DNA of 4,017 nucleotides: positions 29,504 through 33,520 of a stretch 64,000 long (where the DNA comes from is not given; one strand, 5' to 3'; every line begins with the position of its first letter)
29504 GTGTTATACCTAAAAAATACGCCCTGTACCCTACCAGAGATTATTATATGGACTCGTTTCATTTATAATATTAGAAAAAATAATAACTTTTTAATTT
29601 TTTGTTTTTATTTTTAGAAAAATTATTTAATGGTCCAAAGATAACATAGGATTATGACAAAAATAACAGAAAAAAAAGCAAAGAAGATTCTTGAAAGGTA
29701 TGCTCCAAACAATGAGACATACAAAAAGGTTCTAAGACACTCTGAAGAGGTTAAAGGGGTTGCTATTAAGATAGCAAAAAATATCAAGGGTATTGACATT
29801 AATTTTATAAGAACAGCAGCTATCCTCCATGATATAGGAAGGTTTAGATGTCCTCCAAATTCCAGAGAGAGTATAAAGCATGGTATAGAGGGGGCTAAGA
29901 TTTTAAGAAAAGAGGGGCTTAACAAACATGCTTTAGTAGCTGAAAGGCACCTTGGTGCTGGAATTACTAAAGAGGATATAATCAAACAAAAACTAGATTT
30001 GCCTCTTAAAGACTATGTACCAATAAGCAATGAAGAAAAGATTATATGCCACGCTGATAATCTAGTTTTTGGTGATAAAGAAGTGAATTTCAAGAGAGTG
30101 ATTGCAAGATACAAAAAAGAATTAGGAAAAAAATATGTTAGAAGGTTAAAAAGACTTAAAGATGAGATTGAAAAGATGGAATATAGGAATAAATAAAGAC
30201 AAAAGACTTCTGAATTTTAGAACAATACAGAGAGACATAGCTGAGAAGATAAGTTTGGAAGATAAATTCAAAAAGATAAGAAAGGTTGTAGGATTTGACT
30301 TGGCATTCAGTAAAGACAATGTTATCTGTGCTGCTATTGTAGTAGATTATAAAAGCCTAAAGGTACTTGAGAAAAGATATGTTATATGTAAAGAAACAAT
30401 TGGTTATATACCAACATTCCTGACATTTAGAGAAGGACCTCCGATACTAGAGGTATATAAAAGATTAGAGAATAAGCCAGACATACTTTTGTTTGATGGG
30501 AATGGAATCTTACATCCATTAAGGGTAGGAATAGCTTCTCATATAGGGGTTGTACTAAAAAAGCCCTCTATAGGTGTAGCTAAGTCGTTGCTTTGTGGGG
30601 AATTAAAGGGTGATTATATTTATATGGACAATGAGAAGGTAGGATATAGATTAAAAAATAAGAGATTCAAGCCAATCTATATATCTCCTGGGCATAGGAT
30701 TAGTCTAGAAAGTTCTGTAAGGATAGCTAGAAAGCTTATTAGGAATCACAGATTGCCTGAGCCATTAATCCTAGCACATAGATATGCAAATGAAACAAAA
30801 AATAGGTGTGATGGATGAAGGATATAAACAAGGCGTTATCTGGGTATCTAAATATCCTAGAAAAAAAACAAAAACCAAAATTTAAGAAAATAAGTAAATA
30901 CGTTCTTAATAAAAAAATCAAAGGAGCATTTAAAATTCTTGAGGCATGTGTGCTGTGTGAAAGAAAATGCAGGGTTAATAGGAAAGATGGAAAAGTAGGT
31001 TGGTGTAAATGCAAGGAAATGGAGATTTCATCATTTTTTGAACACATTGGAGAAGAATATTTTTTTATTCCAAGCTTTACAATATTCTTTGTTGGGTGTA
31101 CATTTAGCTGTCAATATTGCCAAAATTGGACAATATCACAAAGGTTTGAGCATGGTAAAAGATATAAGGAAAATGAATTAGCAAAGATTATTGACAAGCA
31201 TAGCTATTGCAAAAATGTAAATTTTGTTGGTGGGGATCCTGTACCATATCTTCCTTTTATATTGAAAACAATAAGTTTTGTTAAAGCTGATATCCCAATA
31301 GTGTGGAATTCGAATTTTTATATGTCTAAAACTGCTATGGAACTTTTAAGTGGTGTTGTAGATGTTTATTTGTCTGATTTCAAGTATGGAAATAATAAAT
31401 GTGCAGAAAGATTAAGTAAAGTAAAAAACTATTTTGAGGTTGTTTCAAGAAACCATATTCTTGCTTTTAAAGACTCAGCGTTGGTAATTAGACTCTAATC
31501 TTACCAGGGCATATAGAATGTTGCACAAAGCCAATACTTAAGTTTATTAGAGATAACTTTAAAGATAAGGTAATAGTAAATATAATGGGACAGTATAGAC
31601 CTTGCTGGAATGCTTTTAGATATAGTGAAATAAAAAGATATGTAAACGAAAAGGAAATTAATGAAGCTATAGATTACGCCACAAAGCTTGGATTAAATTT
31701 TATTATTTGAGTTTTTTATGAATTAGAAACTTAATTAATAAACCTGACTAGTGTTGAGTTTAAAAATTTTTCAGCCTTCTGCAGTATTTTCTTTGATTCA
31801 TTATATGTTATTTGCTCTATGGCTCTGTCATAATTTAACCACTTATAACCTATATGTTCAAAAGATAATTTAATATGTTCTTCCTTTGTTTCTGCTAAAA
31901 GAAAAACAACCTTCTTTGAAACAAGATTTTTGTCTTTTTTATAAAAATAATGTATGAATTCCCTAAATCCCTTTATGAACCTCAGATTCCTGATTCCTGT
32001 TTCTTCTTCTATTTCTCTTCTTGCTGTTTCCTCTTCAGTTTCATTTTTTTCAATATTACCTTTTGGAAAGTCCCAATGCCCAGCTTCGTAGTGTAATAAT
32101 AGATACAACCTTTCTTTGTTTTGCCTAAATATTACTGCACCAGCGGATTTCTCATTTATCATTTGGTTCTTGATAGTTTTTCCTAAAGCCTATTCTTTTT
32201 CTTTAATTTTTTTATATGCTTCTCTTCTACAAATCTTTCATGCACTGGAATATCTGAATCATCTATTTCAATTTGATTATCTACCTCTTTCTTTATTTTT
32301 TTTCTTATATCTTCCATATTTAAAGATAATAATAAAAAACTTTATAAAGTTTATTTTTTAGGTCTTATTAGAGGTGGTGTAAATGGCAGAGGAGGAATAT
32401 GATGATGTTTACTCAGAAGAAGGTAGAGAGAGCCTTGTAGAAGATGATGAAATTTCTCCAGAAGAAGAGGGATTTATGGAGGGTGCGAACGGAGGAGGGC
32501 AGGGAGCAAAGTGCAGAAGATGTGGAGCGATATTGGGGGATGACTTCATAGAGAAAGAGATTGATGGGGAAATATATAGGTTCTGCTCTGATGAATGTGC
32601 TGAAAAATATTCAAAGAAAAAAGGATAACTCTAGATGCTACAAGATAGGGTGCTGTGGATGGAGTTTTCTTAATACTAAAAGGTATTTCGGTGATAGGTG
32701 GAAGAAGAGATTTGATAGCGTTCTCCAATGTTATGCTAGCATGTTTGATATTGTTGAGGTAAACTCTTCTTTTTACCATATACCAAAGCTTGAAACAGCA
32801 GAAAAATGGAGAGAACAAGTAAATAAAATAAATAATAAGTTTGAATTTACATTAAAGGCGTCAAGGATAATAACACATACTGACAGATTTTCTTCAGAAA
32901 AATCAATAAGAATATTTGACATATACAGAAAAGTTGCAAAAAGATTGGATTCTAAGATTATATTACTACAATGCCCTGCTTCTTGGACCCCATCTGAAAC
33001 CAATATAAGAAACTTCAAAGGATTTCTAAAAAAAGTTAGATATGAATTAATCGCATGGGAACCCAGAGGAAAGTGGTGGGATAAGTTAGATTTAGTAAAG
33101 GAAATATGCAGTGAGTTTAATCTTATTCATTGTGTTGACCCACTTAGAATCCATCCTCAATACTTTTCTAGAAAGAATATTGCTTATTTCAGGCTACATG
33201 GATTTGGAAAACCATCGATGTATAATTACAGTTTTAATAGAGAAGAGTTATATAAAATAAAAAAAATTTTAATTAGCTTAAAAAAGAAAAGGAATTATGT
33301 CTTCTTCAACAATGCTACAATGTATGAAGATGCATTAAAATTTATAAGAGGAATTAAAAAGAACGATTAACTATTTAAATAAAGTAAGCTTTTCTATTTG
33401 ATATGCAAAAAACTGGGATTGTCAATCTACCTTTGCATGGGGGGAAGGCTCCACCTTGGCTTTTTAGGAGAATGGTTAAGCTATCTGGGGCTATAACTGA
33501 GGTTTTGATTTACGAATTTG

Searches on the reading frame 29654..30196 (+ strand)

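Call 27: search_protein_families(library=pfam, proteins=[window:29654-30196:+], max_evalue=0.00001)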
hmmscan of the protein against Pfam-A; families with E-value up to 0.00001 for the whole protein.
window:29654-30196:+ (180 aa): 1 family
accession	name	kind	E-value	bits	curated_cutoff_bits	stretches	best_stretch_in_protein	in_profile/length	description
PF01966.28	HD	-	1.7e-13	51.3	22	1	26-137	1-113/116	HD domain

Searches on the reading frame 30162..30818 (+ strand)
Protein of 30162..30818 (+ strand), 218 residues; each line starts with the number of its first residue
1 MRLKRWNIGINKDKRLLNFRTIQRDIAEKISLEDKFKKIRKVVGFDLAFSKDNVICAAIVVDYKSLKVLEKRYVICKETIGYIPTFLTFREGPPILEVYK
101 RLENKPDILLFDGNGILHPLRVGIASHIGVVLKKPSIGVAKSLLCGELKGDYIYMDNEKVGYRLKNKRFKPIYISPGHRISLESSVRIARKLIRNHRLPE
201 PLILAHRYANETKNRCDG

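Call 30: search_protein_families(library=pfam, proteins=[window:30162-30818:+], max_evalue=0.00001)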
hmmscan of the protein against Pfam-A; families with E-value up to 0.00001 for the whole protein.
window:30162-30818:+ (218 aa): 1 family
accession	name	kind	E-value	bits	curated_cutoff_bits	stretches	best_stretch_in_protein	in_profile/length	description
PF04493.20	Endonuclease_5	-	3.2e-61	206.9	23.4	1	25-207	2-198/198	Endonuclease V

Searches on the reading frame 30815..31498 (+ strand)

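Call 30: search_protein_families(library=pfam, proteins=[window:30815-31498:+], max_evalue=0.00001)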
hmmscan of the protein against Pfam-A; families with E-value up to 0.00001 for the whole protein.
window:30815-31498:+ (227 aa): 2 families
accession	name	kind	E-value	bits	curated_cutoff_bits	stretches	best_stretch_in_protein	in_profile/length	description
PF04055.27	Radical_SAM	-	4.2e-12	47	29.5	1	90-213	2-132/166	Radical SAM superfamily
PF13353.11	Fer4_12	-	1.3e-11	45.4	22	1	89-195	9-121/137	4Fe-4S single cluster domain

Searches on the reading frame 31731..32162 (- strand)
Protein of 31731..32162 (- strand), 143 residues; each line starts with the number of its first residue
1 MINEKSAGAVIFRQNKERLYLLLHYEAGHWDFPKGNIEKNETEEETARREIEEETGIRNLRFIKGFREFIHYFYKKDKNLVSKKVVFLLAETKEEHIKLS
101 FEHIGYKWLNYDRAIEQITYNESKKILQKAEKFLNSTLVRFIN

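Call 30: search_protein_families(library=pfam, proteins=[window:31731-32162:-], max_evalue=0.00001)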
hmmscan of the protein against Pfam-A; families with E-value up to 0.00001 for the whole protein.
window:31731-32162:- (143 aa): 1 family
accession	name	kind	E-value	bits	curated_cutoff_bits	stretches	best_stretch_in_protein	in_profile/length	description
PF00293.34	NUDIX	-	3e-19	69.8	21.1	1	6-126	5-130/134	NUDIX domain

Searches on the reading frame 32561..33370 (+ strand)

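Call 30: search_protein_families(library=pfam, proteins=[window:32561-33370:+], max_evalue=0.00001)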
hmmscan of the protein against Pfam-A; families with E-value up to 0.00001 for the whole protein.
window:32561-33370:+ (269 aa): 1 family
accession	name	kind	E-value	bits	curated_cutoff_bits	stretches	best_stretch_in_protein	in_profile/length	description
PF01904.24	DUF72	-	6.3e-37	128.2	25.3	1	54-253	10-203/217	Protein of unknown function DUF72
